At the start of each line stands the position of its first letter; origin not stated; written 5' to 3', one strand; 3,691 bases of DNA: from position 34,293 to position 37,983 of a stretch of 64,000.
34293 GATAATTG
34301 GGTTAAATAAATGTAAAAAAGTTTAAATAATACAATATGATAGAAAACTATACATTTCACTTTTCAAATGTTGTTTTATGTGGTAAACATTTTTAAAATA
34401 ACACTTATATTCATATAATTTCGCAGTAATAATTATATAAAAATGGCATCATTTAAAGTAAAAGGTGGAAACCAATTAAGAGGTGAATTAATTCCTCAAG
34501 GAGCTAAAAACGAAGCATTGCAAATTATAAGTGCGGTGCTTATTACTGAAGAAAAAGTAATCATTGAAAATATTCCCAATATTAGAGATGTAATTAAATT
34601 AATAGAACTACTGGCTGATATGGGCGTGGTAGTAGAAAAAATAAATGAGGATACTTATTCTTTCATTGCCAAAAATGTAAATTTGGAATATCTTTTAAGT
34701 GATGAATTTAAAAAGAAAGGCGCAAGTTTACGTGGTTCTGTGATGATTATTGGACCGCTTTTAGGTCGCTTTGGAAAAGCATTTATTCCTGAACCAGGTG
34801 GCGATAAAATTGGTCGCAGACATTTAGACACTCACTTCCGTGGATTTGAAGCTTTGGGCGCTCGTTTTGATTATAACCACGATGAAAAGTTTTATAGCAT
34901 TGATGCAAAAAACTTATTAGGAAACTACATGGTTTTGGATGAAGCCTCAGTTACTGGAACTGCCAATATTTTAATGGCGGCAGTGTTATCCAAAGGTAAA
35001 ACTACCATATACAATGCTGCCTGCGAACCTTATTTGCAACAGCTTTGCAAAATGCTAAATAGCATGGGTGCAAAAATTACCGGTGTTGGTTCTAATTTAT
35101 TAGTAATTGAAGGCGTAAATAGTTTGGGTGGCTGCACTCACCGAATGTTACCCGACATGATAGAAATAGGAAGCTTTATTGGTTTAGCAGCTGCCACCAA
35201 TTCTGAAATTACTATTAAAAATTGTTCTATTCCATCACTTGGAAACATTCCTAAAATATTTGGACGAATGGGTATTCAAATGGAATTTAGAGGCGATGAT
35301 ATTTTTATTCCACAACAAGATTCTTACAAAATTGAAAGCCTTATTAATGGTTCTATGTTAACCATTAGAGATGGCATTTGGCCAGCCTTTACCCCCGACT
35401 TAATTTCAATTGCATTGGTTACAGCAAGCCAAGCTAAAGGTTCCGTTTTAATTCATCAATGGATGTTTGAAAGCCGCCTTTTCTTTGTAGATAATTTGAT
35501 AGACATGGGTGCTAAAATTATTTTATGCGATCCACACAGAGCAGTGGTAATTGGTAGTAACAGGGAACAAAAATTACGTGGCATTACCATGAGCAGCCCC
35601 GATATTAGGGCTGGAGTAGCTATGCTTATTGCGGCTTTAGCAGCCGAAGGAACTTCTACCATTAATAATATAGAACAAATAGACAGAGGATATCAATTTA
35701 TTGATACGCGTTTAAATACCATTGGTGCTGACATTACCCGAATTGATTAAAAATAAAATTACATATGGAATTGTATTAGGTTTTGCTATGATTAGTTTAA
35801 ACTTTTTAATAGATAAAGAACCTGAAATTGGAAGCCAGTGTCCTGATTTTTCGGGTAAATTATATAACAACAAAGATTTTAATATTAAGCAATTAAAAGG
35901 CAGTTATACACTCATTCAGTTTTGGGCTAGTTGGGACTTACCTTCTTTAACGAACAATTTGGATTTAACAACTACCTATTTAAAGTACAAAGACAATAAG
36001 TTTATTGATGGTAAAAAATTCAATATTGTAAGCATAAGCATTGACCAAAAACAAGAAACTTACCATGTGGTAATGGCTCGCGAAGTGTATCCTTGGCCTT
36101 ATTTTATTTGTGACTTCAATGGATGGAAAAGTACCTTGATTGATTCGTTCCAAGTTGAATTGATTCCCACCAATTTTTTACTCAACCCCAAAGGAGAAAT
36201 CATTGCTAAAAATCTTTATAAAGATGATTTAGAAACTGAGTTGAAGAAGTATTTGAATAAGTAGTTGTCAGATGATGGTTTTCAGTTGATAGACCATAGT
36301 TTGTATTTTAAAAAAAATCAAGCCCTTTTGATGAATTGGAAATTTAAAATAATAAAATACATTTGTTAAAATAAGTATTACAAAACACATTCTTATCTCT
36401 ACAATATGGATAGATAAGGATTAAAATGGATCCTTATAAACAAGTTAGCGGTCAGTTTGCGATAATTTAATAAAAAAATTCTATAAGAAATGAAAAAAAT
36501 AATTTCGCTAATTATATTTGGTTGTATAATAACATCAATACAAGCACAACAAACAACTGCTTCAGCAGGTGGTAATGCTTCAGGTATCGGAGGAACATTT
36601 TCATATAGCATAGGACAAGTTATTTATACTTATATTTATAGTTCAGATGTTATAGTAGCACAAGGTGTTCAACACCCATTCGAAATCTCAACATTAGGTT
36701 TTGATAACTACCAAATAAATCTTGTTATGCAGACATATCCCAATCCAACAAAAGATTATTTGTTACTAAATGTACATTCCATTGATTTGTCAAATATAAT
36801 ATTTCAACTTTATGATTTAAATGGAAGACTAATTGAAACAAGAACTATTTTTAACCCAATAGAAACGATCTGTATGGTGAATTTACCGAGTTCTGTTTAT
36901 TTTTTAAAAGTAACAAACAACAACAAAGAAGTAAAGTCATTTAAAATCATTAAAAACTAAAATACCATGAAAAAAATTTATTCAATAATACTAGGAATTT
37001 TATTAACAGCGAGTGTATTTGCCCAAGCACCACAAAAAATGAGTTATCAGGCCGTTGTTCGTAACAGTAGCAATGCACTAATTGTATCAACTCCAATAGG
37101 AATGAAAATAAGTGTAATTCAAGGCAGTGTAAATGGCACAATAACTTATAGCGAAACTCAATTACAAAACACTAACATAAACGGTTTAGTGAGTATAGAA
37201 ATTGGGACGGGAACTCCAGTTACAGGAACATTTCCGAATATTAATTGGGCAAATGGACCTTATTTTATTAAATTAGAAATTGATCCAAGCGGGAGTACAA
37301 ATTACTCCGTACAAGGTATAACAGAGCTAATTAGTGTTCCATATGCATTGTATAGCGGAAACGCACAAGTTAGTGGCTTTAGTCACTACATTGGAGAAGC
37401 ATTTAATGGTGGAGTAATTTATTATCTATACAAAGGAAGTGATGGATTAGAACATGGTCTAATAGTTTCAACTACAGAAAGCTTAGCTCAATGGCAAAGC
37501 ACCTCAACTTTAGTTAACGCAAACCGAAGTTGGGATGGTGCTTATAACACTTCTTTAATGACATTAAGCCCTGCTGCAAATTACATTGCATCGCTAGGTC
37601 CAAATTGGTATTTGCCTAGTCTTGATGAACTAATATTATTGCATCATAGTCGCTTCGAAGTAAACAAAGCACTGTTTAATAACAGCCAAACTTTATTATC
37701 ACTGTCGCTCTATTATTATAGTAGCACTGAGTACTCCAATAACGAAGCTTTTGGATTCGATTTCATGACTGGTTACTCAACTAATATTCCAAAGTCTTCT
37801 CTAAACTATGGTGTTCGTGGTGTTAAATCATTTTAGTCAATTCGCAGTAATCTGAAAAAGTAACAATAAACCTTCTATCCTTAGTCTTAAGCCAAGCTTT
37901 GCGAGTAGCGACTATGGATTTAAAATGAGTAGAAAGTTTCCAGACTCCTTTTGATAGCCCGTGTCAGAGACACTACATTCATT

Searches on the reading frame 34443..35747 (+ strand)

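Call 86: search_protein_families(library=pfam, proteins=[window:34443-35747:+], max_evalue=0.00001)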
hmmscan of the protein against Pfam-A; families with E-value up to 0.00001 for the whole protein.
window:34443-35747:+ (435 aa): 1 family
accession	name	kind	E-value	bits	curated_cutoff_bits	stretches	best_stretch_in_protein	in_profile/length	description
PF00275.25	EPSP_synthase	-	8.2e-62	209.7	22.8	1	6-418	1-411/417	EPSP synthase (3-phosphoshikimate 1-carboxyvinyltransferase)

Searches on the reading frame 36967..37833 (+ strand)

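Call 86: search_protein_families(library=pfam, proteins=[window:36967-37833:+], max_evalue=0.00001)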
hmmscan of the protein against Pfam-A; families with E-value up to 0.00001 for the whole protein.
window:36967-37833:+ (289 aa): 1 family
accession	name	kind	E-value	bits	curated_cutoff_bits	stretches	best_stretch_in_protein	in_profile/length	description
PF07603.17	Lcl_C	-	1.7e-06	28.8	34.9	1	175-286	11-116/117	Lcl C-terminal domain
